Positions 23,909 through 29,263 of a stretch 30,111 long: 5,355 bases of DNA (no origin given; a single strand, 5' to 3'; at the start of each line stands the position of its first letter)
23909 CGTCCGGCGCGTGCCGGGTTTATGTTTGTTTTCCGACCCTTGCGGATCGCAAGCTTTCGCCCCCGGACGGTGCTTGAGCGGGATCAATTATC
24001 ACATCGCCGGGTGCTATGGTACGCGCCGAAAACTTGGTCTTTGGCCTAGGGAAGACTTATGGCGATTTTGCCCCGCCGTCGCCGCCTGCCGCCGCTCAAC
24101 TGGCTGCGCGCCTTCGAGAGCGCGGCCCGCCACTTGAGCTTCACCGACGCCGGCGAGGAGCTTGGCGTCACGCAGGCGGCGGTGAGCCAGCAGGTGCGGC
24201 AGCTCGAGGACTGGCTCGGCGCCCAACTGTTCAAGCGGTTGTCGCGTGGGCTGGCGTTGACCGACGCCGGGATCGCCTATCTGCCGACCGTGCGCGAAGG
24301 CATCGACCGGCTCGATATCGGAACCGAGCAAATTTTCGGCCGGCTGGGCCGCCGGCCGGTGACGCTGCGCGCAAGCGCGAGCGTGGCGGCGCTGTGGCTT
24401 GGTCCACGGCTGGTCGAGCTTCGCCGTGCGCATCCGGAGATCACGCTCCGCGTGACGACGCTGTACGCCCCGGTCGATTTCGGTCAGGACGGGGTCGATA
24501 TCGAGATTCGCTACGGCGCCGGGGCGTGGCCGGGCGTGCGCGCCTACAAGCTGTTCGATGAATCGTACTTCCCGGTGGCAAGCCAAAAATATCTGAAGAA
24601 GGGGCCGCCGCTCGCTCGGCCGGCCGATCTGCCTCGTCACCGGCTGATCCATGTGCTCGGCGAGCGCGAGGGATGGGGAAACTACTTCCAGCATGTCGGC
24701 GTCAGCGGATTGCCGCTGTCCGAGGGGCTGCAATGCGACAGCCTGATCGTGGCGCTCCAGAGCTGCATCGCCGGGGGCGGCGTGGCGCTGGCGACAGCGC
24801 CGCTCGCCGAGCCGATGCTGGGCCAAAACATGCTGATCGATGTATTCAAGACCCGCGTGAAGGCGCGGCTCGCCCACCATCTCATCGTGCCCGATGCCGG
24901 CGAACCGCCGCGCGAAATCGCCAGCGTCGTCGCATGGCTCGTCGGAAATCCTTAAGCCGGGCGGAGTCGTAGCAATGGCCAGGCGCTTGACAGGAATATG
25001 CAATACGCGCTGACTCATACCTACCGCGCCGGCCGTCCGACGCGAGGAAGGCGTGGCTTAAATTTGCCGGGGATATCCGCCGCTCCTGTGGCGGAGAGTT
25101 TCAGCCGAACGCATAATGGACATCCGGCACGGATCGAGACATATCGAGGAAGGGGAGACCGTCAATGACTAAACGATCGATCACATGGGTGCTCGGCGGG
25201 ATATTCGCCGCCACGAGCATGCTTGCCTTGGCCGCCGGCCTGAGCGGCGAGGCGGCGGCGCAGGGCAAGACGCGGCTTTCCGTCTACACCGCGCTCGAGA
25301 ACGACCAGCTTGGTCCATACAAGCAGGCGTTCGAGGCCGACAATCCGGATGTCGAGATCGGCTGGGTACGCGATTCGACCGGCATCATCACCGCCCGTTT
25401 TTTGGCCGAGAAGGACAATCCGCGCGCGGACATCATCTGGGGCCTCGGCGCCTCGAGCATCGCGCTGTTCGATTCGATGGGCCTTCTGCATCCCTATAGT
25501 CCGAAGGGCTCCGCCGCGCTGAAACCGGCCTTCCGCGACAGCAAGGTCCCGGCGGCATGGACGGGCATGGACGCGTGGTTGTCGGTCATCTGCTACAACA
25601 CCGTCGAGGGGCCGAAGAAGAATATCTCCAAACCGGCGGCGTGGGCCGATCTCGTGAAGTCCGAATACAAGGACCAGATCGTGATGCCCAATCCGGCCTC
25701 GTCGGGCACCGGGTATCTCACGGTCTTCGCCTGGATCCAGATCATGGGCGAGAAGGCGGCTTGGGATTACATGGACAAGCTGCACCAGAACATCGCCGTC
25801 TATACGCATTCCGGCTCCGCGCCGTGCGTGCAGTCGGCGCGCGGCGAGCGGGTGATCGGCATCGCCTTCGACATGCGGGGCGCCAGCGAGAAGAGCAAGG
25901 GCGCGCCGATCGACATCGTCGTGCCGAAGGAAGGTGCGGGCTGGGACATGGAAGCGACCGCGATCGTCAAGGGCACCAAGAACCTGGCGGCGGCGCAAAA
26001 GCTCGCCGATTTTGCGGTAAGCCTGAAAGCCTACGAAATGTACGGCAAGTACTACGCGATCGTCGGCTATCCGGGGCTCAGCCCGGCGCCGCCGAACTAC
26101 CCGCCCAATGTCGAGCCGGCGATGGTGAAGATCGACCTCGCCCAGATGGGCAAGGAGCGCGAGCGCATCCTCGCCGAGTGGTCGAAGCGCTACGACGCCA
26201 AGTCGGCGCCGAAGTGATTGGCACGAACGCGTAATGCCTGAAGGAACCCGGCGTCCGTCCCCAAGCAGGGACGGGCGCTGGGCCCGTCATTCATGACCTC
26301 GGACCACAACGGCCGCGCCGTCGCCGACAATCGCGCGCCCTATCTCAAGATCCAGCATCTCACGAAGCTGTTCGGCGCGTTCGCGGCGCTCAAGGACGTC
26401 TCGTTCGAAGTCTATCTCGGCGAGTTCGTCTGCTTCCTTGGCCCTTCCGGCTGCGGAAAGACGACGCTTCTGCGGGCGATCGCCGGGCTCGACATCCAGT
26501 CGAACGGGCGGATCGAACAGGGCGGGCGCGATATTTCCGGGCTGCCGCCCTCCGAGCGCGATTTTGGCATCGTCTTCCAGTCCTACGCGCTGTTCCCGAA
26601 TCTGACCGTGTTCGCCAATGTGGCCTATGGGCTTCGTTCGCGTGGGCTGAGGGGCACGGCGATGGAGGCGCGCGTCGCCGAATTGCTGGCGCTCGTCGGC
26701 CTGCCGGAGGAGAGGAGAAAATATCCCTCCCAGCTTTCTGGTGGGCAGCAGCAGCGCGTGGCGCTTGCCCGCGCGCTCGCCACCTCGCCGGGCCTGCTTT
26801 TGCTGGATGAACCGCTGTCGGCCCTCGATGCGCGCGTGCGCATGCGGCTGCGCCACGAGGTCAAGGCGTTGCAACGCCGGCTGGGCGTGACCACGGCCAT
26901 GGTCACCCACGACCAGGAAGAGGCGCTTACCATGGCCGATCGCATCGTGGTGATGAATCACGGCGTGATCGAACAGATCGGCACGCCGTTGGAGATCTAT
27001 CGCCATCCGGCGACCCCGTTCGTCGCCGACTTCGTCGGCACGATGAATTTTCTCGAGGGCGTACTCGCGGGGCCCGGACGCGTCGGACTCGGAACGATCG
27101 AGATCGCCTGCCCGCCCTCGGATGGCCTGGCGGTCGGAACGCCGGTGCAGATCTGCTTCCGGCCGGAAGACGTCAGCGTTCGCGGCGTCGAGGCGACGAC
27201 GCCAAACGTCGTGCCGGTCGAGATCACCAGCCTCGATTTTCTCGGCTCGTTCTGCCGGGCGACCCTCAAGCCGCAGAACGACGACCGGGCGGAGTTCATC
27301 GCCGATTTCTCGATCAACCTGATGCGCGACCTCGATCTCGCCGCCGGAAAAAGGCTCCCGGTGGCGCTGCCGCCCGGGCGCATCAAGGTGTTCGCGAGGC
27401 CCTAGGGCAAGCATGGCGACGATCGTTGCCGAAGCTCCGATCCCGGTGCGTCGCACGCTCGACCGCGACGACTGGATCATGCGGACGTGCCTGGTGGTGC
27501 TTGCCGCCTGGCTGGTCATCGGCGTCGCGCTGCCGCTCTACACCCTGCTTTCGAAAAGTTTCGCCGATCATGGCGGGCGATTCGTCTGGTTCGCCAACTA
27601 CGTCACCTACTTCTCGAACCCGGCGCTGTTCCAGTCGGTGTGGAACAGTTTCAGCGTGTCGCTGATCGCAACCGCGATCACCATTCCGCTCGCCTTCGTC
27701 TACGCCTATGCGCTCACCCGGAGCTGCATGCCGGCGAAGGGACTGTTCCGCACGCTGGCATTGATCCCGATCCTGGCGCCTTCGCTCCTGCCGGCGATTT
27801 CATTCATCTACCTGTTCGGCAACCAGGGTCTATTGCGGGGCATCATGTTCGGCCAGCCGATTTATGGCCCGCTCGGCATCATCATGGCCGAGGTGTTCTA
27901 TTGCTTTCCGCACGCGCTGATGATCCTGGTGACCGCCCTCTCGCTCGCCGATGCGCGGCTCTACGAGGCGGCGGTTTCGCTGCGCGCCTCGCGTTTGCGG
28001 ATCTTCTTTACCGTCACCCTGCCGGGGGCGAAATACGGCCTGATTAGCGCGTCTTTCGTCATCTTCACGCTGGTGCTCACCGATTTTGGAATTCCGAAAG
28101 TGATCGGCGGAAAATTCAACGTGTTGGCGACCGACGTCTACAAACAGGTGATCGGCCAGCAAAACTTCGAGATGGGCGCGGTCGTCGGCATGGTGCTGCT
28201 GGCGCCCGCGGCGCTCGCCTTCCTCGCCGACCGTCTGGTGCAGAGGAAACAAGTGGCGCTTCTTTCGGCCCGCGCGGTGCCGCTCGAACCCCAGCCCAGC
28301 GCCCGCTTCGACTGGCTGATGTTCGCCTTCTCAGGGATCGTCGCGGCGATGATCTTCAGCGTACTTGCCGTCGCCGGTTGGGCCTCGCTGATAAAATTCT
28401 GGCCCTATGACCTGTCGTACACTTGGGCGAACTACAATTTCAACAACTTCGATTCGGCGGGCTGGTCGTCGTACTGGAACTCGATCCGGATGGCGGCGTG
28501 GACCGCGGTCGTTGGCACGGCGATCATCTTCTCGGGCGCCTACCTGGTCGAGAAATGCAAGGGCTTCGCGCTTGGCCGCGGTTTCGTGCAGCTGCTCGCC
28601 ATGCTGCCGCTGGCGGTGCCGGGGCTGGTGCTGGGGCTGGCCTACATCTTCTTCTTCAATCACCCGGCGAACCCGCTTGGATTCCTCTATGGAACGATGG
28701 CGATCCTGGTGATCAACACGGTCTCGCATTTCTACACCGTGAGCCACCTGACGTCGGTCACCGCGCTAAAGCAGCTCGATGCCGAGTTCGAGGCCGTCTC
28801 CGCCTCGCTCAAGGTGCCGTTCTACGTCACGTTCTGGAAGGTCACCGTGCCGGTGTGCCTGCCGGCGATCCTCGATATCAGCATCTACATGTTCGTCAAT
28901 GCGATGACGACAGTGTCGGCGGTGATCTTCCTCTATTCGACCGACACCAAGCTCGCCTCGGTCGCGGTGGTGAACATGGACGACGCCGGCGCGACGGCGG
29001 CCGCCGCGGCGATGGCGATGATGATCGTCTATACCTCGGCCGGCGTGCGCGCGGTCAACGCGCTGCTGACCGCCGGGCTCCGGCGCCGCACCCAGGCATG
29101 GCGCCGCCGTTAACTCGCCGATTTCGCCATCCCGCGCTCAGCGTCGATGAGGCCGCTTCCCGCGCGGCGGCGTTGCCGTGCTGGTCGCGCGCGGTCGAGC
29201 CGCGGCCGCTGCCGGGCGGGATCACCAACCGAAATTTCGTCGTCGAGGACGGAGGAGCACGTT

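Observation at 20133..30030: Candidate undescribed pathway: stepwise N-demethylation of a methylated aminophosphonate or phosphocholine-like compound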

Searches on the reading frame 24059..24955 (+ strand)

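Call 3: search_protein_families(library=pfam, proteins=[window:24059-24955:+])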
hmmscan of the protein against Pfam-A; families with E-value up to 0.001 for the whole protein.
window:24059-24955:+ (298 aa): 2 families
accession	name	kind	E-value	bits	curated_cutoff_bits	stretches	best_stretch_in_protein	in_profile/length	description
PF03466.25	LysR_substrate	-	5.1e-25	88.5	28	1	98-294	5-204/209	LysR substrate binding domain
PF00126.33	HTH_1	-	1.1e-22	80.2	26.6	1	13-71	1-59/60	Bacterial regulatory helix-turn-helix protein, lysR family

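Call 4: search_protein_families(library=ncbifam, proteins=[window:24059-24955:+])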
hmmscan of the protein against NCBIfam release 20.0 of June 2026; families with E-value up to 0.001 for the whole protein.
window:24059-24955:+ (298 aa): 51 families (the best 25 are shown)
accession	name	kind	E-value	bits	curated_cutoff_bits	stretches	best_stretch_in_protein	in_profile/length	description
NF008352.0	PRK11139.1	subfamily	1.8e-80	270.3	288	1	8-295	3-289/305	transcriptional regulator GcvA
TIGR03418.1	chol_sulf_TF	equivalog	1.4e-62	211.4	324.8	1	12-295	2-289/291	choline sulfate utilization transcriptional regulator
NF041130.1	PenR_Burk_TF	exception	1.2e-49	169.1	625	1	10-267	7-259/292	beta-lactamase transcriptional regulator PenR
NF007491.0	PRK10086.1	equivalog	4.8e-38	130.7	316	1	14-295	20-306/313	DNA-binding transcriptional regulator DsdC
TIGR02036.1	dsdC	equivalog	2.9e-26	92.2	352.4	1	14-269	11-273/302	DNA-binding transcriptional regulator DsdC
NF008416.0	PRK11242.1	equivalog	8.4e-22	77.8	277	1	18-180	8-175/300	transcriptional regulator CynR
NF040888.1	trans_reg_YafC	equivalog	3.3e-20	72.2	470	1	16-263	8-257/293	DNA-binding transcriptional regulator YafC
TIGR03339.1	phn_lysR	subfamily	2.2e-16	59.9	341.1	1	16-132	2-117/279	aminoethylphosphonate catabolism associated LysR family transcriptional regulator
NF007315.1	PRK09801.1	equivalog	4.2e-15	55.5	398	1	24-263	19-262/301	L-tartrate utilization transcriptional activator TtdR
NF053705.1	TransRegGltCGpos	equivalog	1.2e-14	54.2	350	1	16-132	6-124/300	glutamate biosynthesis transcriptional regulator GltC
NF007307.0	PRK09791.1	equivalog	4.8e-14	52.2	336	1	13-133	7-129/302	LysR family transcriptional regulator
NF045775.1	acetoin_reg_AlsR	exception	5.6e-14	52.3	430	1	13-135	3-127/290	acetoin biosynthesis transcriptional regulator AlsR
TIGR02424.1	TF_pcaQ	equivalog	6.9e-14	51.4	303.8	1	15-134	7-128/300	pca operon transcription factor PcaQ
NF045990.1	TransRegCbbRRhodb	equivalog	2.1e-12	46.7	450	1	13-131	8-129/304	LysR family regulator CbbR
NF040786.1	LysR_Sec_metab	equivalog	2.4e-12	46.5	250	1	13-133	3-125/298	selenium metabolism-associated LysR family transcriptional regulator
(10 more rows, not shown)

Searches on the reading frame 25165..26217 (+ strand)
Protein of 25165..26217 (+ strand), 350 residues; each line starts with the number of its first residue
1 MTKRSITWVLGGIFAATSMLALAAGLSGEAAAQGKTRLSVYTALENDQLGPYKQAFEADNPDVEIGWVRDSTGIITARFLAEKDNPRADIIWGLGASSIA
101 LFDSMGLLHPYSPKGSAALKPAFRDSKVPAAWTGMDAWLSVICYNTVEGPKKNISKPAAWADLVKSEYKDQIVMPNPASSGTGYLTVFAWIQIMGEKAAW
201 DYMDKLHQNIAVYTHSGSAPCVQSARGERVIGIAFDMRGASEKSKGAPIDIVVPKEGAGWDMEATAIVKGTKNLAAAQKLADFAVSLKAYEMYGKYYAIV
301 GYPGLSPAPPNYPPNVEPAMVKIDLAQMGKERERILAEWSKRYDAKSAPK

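Call 3: search_protein_families(library=pfam, proteins=[window:25165-26217:+])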
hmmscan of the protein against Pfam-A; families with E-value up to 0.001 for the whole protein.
window:25165-26217:+ (350 aa): 4 families
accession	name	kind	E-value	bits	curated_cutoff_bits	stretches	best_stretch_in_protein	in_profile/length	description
PF13343.11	SBP_bac_6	-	9.3e-23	81.4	24.6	1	86-307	2-220/245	Bacterial extracellular solute-binding protein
PF13416.11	SBP_bac_8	-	1.3e-18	68.2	27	1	54-296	4-255/279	Bacterial extracellular solute-binding protein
PF01547.30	SBP_bac_1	-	2.6e-11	44.5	26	1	52-288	13-304/307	Bacterial extracellular solute-binding protein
PF13531.11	SBP_bac_11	-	8.3e-09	36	25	1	52-296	16-224/227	Bacterial extracellular solute-binding protein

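Call 4: search_protein_families(library=ncbifam, proteins=[window:25165-26217:+])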
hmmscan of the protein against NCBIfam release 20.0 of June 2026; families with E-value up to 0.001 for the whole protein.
window:25165-26217:+ (350 aa): 7 families
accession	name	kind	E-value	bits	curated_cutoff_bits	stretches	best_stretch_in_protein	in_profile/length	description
TIGR03261.1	phnS2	equivalog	3.9e-137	456.8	392.75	1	23-347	9-333/334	putative 2-aminoethylphosphonate ABC transporter substrate-binding protein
NF011620.1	PRK15046.1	equivalog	1e-22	80.4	310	1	19-290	7-278/334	2-aminoethylphosphonate ABC transporter substrate-binding protein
TIGR03227.1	PhnS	equivalog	2.3e-19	69.5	395.3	1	12-295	10-294/360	2-aminoethylphosphonate ABC transporter substrate-binding protein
TIGR01254.1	sfuA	subfamily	1.6e-16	60.4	93.4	1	45-288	16-254/306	thiamine ABC transporter substrate-binding protein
NF007048.0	PRK09501.1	equivalog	2.7e-10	39.7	582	1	158-286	149-280/348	spermidine/putrescine ABC transporter substrate-binding protein PotD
TIGR00971.1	3a0106s03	subfamily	1.3e-05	24.6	155.5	1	137-296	100-266/315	sulfate ABC transporter substrate-binding protein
NF008106.0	PRK10852.1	subfamily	3.8e-05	22.8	308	1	138-261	118-245/338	thiosulfate ABC transporter substrate-binding protein CysP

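Call 19: search_solved_structures(query=window:25165-26217:+, max_evalue=0.00001)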
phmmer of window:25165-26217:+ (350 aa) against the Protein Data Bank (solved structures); distinct sequences matched with E-value up to 0.00001: 12.
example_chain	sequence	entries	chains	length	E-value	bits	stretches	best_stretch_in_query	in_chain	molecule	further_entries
8x1a_B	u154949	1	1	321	6.2e-43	150.7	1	37-340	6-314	Iron(III) ABC transporter, periplasmic iron-compound-binding protein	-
4r72_A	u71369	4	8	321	1.4e-40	143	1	35-294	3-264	ABC-type Fe3+ transport system, periplasmic component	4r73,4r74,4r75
6wce_A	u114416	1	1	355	1.3e-36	130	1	31-339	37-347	Pyridoxal-5-phosphate binding protein A (P5PA)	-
6fjl_A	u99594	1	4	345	2.5e-08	36.9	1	39-278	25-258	ABC-type Fe3+ transport system, periplasmic component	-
6hhb_A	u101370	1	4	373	2.6e-08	36.9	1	38-278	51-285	ABC-type Fe3+ transport system, periplasmic component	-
1poy_1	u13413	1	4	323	7.1e-08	35.4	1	155-303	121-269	SPERMIDINE/PUTRESCINE-BINDING PROTEIN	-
1pot_A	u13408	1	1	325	7.2e-08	35.4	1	155-303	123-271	SPERMIDINE/PUTRESCINE-BINDING PROTEIN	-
8y5h_E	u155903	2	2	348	8.4e-08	35.2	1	155-303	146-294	Spermidine/putrescine-binding periplasmic protein | Putrescine-binding periplasmic protein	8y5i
1y4t_A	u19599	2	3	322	3.6e-07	33.1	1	62-288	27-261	putative iron-uptake ABC transport system periplasmic iron-binding protein | Putative iron-uptake ABC transport system,periplasmic iron-binding protein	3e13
6lki_A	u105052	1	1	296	5e-07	32.6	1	36-287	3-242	ABC transporter, solute-binding protein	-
7xjm_A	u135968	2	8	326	7.4e-07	32.1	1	197-303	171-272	Putrescine-binding periplasmic protein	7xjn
6lkg_A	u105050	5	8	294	1e-06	31.7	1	38-287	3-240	ABC transporter, solute-binding protein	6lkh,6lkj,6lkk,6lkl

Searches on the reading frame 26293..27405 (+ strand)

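Call 3: search_protein_families(library=pfam, proteins=[window:26293-27405:+])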
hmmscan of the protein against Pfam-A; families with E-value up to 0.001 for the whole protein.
window:26293-27405:+ (370 aa): 4 families
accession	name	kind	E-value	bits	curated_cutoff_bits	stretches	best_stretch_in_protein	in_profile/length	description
PF00005.33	ABC_tran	-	1e-34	120.5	25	1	33-175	1-136/137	ABC transporter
PF13304.12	AAA_21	-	1.4e-08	35.6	27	0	145-207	235-299/304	AAA domain, putative AbiEii toxin, Type IV TA system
PF02463.25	SMC_N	-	1.5e-05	24.9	40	0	128-220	123-210/220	RecF/RecN/SMC N terminal domain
PF08402.16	TOBE_2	-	4.4e-05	23.9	21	0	288-367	2-76/76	TOBE domain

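Call 4: search_protein_families(library=ncbifam, proteins=[window:26293-27405:+])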
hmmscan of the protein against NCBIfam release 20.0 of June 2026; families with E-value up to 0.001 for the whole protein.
window:26293-27405:+ (370 aa): 188 families (the best 25 are shown)
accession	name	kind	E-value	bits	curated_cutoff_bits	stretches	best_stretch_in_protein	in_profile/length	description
TIGR03265.1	PhnT2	equivalog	5.9e-153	509.2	457.7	1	15-368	2-353/353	putative 2-aminoethylphosphonate ABC transporter ATP-binding protein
TIGR01187.1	potA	subfamily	2.1e-96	322.8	355.6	1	49-364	2-322/325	polyamine ABC transporter ATP-binding protein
NF006987.0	PRK09452.1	equivalog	5.9e-96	321.4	482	1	12-303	12-308/378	spermidine/putrescine ABC transporter ATP-binding protein PotA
NF008653.0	PRK11650.1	subfamily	3.7e-93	312.4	432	1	18-368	4-348/357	sn-glycerol-3-phosphate ABC transporter ATP-binding protein UgpC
NF043075.1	MMSYN1_0197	equivalog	1.2e-92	310.5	550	1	18-324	3-305/341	spermidine/putrescine ABC transporter ATP-binding protein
TIGR00968.1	3a0106s01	subfamily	1.8e-87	292.8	342.75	1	19-253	2-236/237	sulfate ABC transporter ATP-binding protein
NF008105.0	PRK10851.1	equivalog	3.7e-86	289.1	502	1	19-329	4-314/362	sulfate/thiosulfate ABC transporter ATP-binding protein CysA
NF008621.0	PRK11607.1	equivalog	9.9e-85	284.6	613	1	14-318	16-327/377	putrescine ABC transporter ATP-binding subunit PotG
TIGR03258.1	PhnT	equivalog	2.1e-84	283.6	499.15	1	18-318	9-314/359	2-aminoethylphosphonate ABC transport system ATP-binding subunit PhnT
NF040933.2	ABC_arch_GlcV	equivalog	3.9e-84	282.5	450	1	19-367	4-357/357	glucose ABC transporter ATP-binding protein GlcV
NF040840.2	tungstate_WtpC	equivalog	7.2e-81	272.1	440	1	18-363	2-343/347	tungstate ABC transporter ATP-binding protein WtpC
NF008513.0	PRK11432.1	equivalog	2.2e-77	260.4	496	1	16-297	5-286/351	ferric ABC transporter ATP-binding protein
NF008233.0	PRK11000.1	equivalog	2.5e-75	253.6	568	1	19-256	5-244/369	maltose/maltodextrin ABC transporter ATP-binding protein MalK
TIGR01186.1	proV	subfamily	2.6e-64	217.6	326.6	1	28-253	4-235/363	betaine/proline/choline family ABC transporter ATP-binding protein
TIGR03415.1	ABC_choXWV_ATP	equivalog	8.7e-58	196.1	483.75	1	27-255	34-272/382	choline ABC transporter ATP-binding protein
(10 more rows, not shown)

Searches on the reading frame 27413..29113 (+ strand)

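Call 3: search_protein_families(library=pfam, proteins=[window:27413-29113:+])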
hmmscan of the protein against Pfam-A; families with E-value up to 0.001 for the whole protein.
window:27413-29113:+ (566 aa): 1 family
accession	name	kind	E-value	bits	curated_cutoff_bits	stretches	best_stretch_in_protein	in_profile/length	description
PF00528.27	BPD_transp_1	-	9.5e-12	45.4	26.4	2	108-279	16-181/184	Binding-protein-dependent transport system inner membrane component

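Call 4: search_protein_families(library=ncbifam, proteins=[window:27413-29113:+])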
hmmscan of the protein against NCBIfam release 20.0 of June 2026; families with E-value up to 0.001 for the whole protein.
window:27413-29113:+ (566 aa): 25 families
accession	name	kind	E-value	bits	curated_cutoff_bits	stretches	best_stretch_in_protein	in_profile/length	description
TIGR03262.1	PhnU2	equivalog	2e-244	812.3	593.25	1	21-566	1-546/546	putative 2-aminoethylphosphonate ABC transporter permease subunit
TIGR02141.1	modB_ABC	equivalog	2.1e-28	99.4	182.6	2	79-270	3-201/208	molybdate ABC transporter permease subunit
TIGR01581.1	Mo_ABC_porter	hypoth_equivalog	8.2e-28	97.4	210.3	2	61-271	8-224/225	ABC transporter permease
NF011624.0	PRK15050.1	equivalog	8.8e-24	84.1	247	1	18-281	22-290/297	2-aminoethylphosphonate ABC transporter permease subunit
TIGR00969.1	3a0106s02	subfamily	2.4e-20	73.1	240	2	26-273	19-266/272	sulfate ABC transporter permease subunit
NF007044.0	PRK09497.1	equivalog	5e-18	65.6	348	1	24-269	9-267/285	spermidine/putrescine ABC transporter permease PotB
NF040839.1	tungstate_WtpB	equivalog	5e-18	65.6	340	2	25-231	4-203/251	tungstate ABC transporter permease WtpB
NF043074.1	MMSYN1_0196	equivalog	6.7e-18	65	350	2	36-264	23-250/277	spermidine/putrescine ABC transporter permease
NF006939.0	PRK09421.1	equivalog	1.3e-17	64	262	1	72-227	8-167/230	molybdate ABC transporter permease subunit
NF007047.0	PRK09500.1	equivalog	1.4e-17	64.2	326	1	38-279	18-255/257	spermidine/putrescine ABC transporter permease PotC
TIGR03226.1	PhnU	equivalog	1.5e-15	57.5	283.45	1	23-266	40-293/311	2-aminoethylphosphonate ABC transporter permease subunit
TIGR02140.1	permease_CysW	equivalog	1.6e-15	57.4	329.1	1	27-242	5-222/261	sulfate ABC transporter permease subunit CysW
TIGR02139.1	permease_CysT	equivalog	1.7e-15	57.3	246.1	1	28-277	10-259/265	sulfate ABC transporter permease subunit CysT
NF007963.0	PRK10683.1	equivalog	1.3e-14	54.4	489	1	36-264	59-296/317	putrescine ABC transporter permease PotH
NF007889.0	PRK10592.1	equivalog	5.9e-14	52.3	476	1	59-280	44-268/281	putrescine ABC transporter permease PotI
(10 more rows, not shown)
